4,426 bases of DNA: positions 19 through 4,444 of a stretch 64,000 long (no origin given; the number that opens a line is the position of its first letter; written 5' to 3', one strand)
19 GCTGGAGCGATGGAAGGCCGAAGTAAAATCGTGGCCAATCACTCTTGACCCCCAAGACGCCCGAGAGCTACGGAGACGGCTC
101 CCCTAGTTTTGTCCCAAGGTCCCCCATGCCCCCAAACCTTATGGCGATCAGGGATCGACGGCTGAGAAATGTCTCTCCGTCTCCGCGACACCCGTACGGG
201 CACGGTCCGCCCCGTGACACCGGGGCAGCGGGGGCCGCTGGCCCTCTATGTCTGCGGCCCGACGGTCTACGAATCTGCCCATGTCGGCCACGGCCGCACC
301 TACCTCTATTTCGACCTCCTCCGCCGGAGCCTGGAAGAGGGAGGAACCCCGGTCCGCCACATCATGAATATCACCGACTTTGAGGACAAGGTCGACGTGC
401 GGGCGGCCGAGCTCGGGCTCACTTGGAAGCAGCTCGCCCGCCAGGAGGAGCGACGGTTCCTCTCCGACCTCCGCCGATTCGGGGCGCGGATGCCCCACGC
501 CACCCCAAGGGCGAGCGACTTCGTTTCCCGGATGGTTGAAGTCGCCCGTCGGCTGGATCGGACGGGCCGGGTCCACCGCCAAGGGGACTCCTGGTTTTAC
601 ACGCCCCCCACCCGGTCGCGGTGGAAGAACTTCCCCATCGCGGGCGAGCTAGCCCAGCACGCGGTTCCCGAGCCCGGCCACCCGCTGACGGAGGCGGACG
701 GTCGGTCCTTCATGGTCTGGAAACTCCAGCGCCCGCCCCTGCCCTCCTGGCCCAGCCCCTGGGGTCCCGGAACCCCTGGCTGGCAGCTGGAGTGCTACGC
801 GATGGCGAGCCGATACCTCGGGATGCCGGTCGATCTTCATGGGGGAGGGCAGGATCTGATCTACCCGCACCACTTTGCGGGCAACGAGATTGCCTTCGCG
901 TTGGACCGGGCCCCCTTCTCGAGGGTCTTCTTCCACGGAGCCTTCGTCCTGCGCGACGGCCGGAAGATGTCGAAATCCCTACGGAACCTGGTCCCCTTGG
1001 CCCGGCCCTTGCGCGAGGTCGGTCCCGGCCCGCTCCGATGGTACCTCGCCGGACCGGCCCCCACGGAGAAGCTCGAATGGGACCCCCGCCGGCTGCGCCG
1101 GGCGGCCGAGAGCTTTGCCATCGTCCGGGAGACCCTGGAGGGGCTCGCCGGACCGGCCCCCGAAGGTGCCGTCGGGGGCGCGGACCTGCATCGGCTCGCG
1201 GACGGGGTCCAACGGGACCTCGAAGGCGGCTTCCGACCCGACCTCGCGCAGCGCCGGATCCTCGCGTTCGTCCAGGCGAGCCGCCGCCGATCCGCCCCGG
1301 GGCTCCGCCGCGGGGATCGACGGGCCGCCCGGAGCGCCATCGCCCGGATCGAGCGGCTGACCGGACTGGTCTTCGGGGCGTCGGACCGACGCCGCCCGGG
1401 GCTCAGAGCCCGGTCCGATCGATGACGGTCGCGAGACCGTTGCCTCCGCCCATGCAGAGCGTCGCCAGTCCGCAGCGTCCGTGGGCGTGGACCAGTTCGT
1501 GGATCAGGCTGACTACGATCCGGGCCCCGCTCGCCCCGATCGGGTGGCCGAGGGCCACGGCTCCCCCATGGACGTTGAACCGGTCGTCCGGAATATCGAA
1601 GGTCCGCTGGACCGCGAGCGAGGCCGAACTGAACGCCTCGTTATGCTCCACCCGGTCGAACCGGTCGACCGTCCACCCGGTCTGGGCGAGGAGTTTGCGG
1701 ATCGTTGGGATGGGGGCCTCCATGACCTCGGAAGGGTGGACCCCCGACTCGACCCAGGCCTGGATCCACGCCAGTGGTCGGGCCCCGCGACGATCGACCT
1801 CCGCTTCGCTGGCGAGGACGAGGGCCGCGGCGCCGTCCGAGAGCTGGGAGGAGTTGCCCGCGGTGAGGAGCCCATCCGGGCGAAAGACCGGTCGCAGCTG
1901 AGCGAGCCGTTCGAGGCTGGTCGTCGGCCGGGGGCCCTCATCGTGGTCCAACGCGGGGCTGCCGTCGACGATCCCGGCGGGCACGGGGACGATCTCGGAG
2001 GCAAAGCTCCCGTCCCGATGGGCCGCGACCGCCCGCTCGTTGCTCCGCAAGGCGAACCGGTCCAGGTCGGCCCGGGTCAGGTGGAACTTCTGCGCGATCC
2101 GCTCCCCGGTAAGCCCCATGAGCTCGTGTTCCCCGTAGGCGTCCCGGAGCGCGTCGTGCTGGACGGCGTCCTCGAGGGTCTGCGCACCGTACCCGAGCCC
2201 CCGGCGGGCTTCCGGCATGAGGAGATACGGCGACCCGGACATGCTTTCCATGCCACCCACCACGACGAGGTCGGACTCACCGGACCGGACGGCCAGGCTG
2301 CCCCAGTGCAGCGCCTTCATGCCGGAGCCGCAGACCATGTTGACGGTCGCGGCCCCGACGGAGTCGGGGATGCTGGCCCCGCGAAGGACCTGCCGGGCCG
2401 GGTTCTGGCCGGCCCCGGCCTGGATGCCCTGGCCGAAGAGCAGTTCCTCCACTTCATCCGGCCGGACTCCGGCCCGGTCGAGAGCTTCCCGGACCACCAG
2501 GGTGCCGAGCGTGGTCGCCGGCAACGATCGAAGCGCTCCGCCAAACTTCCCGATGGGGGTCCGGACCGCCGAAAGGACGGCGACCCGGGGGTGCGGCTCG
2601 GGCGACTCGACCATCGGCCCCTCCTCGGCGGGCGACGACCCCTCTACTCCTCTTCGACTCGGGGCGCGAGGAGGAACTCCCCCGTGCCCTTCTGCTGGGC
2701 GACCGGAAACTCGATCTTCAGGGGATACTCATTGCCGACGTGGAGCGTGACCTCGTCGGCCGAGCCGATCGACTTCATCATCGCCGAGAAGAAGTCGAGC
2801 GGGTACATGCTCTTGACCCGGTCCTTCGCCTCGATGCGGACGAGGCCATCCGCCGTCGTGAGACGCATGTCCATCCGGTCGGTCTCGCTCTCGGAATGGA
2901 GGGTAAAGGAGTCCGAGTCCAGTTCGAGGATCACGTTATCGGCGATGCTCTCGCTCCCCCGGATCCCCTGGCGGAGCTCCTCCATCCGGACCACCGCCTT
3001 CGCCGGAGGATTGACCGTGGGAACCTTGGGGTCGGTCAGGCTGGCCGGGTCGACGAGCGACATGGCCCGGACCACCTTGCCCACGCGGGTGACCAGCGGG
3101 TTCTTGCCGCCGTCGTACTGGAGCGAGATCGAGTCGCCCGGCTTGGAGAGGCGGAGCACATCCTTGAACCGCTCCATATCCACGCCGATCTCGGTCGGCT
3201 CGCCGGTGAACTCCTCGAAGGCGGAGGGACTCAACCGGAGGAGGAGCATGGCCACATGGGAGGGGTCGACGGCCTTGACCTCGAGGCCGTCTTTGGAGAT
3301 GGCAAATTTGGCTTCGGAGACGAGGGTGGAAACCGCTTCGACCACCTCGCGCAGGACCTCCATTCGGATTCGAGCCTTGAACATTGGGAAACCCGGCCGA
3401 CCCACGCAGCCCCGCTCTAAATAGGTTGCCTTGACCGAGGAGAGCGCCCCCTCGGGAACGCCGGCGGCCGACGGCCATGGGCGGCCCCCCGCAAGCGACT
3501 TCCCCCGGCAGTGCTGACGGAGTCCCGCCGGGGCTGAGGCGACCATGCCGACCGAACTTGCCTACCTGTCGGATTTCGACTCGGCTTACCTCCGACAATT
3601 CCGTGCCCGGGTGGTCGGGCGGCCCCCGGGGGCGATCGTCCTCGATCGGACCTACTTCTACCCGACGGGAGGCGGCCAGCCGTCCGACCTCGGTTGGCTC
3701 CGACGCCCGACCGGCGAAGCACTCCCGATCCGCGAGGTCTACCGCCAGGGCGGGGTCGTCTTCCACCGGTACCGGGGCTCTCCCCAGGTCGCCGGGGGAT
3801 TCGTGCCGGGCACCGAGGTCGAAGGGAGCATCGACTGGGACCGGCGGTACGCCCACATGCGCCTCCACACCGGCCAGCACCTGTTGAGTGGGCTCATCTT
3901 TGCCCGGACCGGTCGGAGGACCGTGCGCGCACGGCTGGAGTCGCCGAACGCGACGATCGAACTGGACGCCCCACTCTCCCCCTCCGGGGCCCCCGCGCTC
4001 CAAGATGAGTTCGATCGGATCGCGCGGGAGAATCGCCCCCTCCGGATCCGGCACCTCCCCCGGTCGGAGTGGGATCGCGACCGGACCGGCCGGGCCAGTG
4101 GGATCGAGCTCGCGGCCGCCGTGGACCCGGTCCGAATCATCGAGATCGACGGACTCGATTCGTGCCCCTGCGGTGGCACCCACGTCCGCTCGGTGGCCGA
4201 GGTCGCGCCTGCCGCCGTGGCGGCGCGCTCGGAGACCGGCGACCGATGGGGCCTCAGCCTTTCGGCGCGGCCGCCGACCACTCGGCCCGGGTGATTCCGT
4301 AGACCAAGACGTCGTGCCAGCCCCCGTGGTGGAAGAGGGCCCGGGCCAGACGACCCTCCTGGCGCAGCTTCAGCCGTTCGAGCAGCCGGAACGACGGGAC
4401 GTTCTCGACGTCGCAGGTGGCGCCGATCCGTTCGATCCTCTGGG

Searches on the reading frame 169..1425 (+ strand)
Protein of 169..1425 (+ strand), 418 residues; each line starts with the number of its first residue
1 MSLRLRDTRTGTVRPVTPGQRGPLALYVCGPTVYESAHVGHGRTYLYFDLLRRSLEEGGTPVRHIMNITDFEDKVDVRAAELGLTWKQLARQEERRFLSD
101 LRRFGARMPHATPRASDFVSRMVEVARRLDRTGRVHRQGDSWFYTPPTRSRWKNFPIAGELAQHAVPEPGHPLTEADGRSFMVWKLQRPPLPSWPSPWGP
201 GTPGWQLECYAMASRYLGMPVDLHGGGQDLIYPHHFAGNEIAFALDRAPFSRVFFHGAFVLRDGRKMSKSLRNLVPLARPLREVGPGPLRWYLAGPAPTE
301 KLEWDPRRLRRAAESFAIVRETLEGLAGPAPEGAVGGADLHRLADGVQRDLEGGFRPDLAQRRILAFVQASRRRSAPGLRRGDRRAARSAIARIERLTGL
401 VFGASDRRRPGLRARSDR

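Call 76: search_protein_families(library=pfam, proteins=[window:169-1425:+], max_evalue=0.0001)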
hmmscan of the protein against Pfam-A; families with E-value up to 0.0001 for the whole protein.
window:169-1425:+ (418 aa): 3 families
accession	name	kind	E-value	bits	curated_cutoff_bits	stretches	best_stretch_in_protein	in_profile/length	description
PF01406.26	tRNA-synt_1e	-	2.4e-63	214.7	27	1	19-312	5-299/301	tRNA synthetases class I (C) catalytic domain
PF09334.17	tRNA-synt_1g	-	3.8e-08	32.9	20.1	0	35-148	12-126/391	tRNA synthetases class I (M)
PF00133.28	tRNA-synt_1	-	2.4e-06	27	22.7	1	245-304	353-413/414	tRNA synthetases class I (I, L, M and V)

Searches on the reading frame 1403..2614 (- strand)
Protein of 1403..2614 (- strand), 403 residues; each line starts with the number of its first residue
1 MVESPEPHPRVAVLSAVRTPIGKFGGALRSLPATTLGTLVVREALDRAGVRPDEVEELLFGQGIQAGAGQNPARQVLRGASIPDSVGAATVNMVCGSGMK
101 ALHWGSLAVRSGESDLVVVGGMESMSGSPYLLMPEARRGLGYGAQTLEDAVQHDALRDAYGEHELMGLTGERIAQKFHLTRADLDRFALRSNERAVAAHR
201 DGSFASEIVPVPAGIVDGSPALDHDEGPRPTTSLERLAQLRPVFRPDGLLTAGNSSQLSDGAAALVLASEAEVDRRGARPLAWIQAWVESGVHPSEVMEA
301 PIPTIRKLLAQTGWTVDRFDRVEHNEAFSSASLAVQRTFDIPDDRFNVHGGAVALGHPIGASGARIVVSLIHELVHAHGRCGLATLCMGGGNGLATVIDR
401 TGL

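Call 76: search_protein_families(library=pfam, proteins=[window:1403-2614:-], max_evalue=0.0001)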
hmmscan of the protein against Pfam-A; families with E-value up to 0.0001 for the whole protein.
window:1403-2614:- (403 aa): 3 families
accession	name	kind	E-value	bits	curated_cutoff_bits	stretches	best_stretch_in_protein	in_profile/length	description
PF00108.29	Thiolase_N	-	2e-83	280.2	26.4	1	11-270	1-259/260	Thiolase, N-terminal domain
PF02803.24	Thiolase_C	-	4.2e-40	136.6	27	1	279-399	2-122/123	Thiolase, C-terminal domain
PF00109.32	ketoacyl-synt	-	1.5e-05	25.1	20.8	0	89-127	168-206/252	Beta-ketoacyl synthase, N-terminal domain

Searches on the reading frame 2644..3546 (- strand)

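Call 76: search_protein_families(library=pfam, proteins=[window:2644-3546:-], max_evalue=0.0001)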
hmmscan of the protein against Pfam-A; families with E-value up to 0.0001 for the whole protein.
window:2644-3546:- (300 aa): 2 families
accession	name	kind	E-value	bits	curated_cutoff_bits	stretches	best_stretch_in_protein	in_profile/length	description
PF00705.23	PCNA_N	-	2.4e-13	50.3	20.3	1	55-148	1-96/127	Proliferating cell nuclear antigen, N-terminal domain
PF02747.20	PCNA_C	-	8.1e-05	23.2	23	0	230-295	63-127/128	Proliferating cell nuclear antigen, C-terminal domain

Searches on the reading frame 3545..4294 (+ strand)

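Call 76: search_protein_families(library=pfam, proteins=[window:3545-4294:+], max_evalue=0.0001)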
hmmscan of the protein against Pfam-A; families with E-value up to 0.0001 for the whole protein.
window:3545-4294:+ (249 aa): 2 families
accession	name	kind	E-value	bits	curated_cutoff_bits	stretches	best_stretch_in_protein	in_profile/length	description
PF01411.24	tRNA-synt_2c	-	2.2e-09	36.8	30.3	1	19-100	475-552/552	tRNA synthetases class II (A)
PF07973.19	tRNA_SAD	-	8.2e-06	26.2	24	1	196-220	1-25/44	Threonyl and Alanyl tRNA synthetase second additional domain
